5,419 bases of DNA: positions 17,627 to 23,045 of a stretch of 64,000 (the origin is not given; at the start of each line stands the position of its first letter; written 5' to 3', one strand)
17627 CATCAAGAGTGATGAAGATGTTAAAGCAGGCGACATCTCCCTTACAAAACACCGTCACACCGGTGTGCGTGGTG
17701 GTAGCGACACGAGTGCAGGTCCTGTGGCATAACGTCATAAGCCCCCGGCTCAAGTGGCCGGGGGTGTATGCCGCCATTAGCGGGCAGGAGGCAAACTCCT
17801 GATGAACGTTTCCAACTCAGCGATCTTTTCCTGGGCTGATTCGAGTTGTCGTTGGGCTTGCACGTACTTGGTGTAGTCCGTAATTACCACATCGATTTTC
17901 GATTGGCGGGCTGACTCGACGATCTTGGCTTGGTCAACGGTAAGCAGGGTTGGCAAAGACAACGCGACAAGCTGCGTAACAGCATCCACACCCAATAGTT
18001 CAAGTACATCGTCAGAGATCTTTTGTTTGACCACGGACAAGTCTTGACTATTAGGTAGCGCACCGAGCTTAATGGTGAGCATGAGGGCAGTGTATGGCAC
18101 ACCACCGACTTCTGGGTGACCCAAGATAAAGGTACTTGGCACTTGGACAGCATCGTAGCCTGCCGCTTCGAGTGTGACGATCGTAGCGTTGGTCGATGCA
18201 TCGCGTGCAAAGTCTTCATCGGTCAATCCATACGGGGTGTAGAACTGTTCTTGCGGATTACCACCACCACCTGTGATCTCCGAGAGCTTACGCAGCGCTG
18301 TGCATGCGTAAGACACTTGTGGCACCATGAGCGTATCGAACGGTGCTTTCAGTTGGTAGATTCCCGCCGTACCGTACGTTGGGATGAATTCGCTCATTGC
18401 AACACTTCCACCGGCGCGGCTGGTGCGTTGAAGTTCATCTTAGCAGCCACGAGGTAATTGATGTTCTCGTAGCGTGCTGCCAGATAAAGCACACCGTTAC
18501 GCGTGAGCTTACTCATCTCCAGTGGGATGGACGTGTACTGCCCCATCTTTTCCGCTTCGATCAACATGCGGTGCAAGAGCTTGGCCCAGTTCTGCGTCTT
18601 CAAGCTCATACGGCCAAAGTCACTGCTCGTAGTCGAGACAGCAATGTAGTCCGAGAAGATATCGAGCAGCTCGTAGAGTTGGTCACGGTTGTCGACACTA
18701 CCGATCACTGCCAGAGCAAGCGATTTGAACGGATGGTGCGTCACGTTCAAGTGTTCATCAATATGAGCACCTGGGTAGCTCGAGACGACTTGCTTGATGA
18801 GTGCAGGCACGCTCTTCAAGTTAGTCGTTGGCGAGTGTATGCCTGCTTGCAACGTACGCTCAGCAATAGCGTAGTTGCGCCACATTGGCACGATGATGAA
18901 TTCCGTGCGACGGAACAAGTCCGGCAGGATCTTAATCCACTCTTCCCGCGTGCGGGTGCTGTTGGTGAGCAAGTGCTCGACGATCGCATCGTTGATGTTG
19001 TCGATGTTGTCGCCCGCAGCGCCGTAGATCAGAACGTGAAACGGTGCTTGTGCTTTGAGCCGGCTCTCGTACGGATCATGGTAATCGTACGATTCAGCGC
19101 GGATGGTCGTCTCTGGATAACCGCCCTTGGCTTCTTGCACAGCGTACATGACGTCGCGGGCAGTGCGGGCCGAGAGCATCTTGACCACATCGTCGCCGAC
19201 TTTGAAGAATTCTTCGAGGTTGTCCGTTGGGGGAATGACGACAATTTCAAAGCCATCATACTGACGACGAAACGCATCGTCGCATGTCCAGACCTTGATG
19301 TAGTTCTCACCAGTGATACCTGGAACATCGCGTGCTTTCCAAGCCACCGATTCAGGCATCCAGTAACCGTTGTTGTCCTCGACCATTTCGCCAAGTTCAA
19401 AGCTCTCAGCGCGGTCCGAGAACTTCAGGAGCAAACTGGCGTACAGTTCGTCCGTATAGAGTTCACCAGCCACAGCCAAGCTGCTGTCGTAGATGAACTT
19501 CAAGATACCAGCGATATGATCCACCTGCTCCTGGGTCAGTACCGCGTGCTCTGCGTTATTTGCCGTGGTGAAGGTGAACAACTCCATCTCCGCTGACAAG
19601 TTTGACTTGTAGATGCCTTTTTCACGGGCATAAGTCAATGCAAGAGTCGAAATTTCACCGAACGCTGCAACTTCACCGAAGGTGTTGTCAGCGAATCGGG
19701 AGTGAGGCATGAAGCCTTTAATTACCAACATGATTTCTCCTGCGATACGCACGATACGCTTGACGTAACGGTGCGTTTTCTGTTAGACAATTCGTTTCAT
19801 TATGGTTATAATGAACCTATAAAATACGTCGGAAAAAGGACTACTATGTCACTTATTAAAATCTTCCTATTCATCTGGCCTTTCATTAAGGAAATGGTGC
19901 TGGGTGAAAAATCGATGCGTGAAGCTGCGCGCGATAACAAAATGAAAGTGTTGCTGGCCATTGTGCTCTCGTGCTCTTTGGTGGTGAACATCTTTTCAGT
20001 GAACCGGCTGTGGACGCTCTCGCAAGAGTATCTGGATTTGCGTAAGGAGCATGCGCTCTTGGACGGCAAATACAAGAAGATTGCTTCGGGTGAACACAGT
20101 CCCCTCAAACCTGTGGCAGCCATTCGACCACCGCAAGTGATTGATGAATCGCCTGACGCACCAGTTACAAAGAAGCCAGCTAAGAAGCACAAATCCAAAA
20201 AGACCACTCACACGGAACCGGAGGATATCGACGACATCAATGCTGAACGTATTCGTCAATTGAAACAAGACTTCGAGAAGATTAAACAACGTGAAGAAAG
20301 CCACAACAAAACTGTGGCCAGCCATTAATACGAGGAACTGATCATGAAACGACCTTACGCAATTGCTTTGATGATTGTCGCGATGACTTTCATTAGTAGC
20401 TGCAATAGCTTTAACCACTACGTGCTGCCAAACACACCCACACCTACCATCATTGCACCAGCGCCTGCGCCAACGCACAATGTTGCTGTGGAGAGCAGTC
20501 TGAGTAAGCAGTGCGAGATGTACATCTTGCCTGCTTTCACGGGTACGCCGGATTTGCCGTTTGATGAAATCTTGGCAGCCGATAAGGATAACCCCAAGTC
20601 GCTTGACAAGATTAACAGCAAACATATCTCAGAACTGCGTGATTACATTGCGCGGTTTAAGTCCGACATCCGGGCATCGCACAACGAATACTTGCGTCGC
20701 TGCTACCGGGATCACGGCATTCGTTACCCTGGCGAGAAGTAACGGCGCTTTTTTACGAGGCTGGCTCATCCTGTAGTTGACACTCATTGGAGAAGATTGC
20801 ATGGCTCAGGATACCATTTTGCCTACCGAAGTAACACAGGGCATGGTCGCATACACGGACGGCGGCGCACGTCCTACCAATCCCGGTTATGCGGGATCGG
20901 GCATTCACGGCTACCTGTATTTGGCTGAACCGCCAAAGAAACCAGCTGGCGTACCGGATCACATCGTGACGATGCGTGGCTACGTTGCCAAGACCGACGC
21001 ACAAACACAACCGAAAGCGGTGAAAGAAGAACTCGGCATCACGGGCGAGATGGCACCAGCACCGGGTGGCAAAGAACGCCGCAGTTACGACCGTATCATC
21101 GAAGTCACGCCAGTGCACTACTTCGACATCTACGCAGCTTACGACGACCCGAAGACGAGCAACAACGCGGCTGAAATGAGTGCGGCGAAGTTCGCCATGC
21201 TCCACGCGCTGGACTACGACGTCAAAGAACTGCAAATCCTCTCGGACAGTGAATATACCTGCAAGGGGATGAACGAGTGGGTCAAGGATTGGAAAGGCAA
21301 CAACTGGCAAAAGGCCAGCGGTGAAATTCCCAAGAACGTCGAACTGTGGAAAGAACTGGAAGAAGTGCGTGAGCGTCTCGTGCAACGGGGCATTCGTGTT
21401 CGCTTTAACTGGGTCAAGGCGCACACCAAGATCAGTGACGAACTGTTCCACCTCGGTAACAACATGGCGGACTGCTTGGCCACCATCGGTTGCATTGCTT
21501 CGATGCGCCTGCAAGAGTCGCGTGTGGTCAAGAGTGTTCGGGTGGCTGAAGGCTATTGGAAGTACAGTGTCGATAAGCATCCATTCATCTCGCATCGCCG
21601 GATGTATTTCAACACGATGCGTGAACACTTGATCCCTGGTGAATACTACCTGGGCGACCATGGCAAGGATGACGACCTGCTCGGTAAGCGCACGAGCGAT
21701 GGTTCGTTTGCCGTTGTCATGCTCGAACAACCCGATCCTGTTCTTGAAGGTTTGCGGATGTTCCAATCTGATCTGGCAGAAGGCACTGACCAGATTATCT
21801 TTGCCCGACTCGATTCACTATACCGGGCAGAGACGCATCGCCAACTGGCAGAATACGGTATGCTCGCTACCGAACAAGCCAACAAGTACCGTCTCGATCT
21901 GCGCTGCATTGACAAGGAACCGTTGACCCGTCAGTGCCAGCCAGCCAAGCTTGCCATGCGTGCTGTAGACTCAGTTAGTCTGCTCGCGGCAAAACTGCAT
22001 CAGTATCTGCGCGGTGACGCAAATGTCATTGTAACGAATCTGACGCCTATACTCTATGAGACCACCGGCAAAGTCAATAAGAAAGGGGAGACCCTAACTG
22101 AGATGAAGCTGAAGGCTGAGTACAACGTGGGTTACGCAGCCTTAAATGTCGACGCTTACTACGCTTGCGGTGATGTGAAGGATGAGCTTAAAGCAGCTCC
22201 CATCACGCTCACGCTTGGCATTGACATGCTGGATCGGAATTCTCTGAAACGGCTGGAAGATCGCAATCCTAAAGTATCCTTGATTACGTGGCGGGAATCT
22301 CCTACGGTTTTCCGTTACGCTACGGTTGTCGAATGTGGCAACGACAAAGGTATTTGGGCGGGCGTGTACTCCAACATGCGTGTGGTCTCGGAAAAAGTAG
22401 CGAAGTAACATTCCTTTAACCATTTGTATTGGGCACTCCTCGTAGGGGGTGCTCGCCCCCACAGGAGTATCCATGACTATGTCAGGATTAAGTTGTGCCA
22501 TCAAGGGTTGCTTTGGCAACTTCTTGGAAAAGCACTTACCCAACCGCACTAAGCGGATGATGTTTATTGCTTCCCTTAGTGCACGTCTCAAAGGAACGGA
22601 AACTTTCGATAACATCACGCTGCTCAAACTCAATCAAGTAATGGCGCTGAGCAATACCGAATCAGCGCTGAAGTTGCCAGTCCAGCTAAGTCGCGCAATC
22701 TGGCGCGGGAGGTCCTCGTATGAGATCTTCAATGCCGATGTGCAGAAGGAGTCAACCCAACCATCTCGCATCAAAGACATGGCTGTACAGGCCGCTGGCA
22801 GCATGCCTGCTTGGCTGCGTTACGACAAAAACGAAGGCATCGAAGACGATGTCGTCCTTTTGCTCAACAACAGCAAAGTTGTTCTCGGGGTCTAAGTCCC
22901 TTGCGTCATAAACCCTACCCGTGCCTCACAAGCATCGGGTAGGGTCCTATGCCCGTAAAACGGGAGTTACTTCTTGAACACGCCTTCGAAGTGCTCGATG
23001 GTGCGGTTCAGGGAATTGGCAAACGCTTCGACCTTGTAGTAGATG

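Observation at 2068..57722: Family of about 11 intergenic hairpins flanked by CG(G/T)CATA and TATG(C/A)C(G): candidate phage-specific termination or terminator-promoter element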

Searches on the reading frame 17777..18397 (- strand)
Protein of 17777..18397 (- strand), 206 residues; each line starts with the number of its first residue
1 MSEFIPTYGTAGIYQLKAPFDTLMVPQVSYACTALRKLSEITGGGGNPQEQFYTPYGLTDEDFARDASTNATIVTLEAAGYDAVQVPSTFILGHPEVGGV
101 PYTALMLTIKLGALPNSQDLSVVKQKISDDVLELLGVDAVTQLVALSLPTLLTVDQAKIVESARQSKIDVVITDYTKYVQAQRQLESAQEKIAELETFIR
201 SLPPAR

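Call 56: search_protein_families(library=phrogs, proteins=[window:17777-18397:-], max_evalue=0.00001)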
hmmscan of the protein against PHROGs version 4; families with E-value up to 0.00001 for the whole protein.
window:17777-18397:- (206 aa): 1 family
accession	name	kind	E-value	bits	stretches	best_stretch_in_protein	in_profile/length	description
phrog_3241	-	unknown function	1.4e-50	172.6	1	2-201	3-202/207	-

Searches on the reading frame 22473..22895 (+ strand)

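Call 57: search_protein_families(library=phrogs, proteins=[window:22473-22895:+], max_evalue=0.00001)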
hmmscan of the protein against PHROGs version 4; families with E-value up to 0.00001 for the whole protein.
window:22473-22895:+ (140 aa): 1 family
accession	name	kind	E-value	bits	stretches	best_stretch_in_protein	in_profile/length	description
phrog_9853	-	unknown function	5.5e-17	62.8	1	17-132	17-122/132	-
